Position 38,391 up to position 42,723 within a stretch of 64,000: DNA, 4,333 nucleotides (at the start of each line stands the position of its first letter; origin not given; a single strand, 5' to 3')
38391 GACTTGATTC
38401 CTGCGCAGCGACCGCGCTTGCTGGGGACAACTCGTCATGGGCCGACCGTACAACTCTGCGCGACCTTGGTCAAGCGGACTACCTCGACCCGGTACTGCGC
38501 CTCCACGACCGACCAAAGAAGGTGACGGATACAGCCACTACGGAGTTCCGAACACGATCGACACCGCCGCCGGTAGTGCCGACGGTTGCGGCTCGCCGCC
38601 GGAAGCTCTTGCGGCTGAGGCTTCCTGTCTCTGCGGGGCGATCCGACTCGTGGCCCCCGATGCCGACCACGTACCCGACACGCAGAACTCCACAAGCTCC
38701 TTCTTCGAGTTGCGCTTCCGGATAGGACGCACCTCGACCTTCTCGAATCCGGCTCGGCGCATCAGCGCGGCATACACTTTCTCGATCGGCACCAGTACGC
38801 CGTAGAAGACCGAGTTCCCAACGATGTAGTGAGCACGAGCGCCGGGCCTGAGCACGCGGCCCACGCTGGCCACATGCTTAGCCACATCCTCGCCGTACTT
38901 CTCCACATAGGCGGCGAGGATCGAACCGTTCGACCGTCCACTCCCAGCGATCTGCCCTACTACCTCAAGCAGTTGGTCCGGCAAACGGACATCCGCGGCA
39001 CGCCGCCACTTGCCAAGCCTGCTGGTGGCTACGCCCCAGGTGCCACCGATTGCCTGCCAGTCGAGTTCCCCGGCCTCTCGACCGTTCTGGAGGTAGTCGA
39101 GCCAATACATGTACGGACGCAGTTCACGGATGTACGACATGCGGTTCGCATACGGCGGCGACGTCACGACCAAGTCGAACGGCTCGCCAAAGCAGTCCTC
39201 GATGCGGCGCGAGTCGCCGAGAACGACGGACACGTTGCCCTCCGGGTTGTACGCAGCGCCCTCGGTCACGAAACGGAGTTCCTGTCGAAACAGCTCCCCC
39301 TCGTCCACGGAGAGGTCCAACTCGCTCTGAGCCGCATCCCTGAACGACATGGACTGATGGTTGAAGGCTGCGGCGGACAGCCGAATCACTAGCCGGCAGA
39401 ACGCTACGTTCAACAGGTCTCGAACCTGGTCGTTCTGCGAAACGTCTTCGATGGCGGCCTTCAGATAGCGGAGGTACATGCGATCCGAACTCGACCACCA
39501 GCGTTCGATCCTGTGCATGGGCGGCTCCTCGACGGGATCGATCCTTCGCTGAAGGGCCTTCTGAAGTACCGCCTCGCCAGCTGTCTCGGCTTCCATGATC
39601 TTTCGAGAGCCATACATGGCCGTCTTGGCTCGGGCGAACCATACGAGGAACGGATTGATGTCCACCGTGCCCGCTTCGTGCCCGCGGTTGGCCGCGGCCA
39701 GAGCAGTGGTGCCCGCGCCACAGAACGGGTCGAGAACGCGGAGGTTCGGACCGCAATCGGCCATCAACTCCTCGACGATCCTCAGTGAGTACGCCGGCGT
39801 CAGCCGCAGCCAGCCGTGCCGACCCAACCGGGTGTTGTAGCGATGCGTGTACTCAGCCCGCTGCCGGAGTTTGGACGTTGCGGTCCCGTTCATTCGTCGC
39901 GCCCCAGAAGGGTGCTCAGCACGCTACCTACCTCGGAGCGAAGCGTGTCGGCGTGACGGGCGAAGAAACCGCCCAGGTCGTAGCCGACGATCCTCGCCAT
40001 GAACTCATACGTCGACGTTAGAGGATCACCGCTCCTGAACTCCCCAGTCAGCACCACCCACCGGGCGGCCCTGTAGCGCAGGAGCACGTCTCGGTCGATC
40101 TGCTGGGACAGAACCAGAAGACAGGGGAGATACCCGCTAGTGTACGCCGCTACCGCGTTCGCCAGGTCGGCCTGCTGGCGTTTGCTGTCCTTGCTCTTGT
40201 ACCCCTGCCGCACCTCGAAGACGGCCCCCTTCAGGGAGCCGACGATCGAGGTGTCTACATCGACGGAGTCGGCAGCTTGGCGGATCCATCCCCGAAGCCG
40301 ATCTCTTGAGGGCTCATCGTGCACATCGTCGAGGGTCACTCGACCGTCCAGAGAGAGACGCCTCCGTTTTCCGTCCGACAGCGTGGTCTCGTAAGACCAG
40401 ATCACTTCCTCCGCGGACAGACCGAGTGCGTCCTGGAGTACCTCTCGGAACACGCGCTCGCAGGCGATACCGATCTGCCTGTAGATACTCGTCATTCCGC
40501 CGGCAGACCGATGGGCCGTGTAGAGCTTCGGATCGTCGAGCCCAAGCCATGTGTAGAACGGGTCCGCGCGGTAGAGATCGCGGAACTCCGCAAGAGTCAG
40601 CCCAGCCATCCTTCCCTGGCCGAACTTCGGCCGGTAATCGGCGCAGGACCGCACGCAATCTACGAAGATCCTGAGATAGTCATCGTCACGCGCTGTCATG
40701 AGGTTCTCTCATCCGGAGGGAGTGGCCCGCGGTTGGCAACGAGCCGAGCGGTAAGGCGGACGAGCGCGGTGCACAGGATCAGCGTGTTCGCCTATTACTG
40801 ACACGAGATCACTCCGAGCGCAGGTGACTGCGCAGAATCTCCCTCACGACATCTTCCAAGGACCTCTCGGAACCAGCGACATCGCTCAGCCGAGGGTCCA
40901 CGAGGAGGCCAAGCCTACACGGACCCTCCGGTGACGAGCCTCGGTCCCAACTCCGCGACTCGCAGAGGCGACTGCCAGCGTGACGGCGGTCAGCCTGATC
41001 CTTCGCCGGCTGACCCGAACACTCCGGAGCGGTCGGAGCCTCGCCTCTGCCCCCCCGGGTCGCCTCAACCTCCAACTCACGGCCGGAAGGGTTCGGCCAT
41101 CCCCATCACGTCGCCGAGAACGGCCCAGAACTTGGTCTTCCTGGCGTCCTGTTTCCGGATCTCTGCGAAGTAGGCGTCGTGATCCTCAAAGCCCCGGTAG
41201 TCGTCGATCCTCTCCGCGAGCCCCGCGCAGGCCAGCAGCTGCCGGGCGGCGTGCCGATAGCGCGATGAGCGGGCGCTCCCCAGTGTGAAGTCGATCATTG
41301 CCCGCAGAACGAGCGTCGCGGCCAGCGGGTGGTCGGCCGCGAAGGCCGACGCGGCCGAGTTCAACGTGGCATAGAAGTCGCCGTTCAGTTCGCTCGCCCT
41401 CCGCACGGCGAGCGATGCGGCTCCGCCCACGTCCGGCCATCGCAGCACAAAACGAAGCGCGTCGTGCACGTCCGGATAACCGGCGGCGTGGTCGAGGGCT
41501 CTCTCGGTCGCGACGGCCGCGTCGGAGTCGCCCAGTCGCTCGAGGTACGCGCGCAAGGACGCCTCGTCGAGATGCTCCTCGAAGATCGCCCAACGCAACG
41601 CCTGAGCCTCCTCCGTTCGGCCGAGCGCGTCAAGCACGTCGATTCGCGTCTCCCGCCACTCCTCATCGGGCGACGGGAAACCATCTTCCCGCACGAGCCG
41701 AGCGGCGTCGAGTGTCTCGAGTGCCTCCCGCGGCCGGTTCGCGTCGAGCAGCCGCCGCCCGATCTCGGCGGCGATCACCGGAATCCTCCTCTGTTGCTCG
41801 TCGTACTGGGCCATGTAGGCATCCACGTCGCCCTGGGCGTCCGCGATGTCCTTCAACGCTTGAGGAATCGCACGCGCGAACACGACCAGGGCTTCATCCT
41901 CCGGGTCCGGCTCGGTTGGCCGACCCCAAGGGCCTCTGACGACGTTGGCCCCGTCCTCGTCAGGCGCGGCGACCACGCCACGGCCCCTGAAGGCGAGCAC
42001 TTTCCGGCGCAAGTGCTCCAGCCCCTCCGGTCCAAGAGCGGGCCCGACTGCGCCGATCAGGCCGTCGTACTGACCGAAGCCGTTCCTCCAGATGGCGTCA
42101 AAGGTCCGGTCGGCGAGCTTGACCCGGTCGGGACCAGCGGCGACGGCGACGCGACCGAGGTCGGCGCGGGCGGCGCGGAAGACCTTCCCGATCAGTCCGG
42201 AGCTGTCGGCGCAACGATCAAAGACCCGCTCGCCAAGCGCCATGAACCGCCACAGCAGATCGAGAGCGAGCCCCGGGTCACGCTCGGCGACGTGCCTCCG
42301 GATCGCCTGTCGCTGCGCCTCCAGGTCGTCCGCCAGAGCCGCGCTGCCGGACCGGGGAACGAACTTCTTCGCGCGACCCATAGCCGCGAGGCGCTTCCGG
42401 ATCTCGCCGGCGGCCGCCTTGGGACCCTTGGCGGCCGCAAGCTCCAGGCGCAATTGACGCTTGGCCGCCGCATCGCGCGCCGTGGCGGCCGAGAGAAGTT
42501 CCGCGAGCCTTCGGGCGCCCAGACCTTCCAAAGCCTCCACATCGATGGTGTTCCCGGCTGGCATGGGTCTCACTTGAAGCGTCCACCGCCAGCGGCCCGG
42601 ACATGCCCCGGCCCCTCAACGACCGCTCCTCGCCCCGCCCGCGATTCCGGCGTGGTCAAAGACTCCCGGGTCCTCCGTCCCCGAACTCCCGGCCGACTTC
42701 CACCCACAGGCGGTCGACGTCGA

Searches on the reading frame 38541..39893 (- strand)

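Call 82: search_protein_families(library=pfam, proteins=[window:38541-39893:-], max_evalue=0.001)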
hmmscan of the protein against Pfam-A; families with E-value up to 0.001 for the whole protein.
window:38541-39893:- (451 aa): 3 families
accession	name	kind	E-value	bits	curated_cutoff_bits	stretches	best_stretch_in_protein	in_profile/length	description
PF01555.25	N6_N4_Mtase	-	2.8e-06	27.9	26.7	0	52-81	184-213/221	DNA methylase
PF01170.24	UPF0020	-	1.1e-05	25.7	22.3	0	44-74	23-53/197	RMKL-like, methyltransferase domain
PF02086.21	MethyltransfD12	-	0.00055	20.2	22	1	50-94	21-65/253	D12 class N6 adenine-specific DNA methyltransferase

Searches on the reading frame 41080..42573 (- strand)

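Call 82: search_protein_families(library=pfam, proteins=[window:41080-42573:-], max_evalue=0.001)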
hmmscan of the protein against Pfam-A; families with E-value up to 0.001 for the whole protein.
window:41080-42573:- (498 aa): 1 family
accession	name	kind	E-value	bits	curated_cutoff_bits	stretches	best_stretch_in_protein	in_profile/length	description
PF21810.3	DUF6880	-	1e-151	506.6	27.3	1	7-484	3-471/472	Family of unknown function (DUF6880)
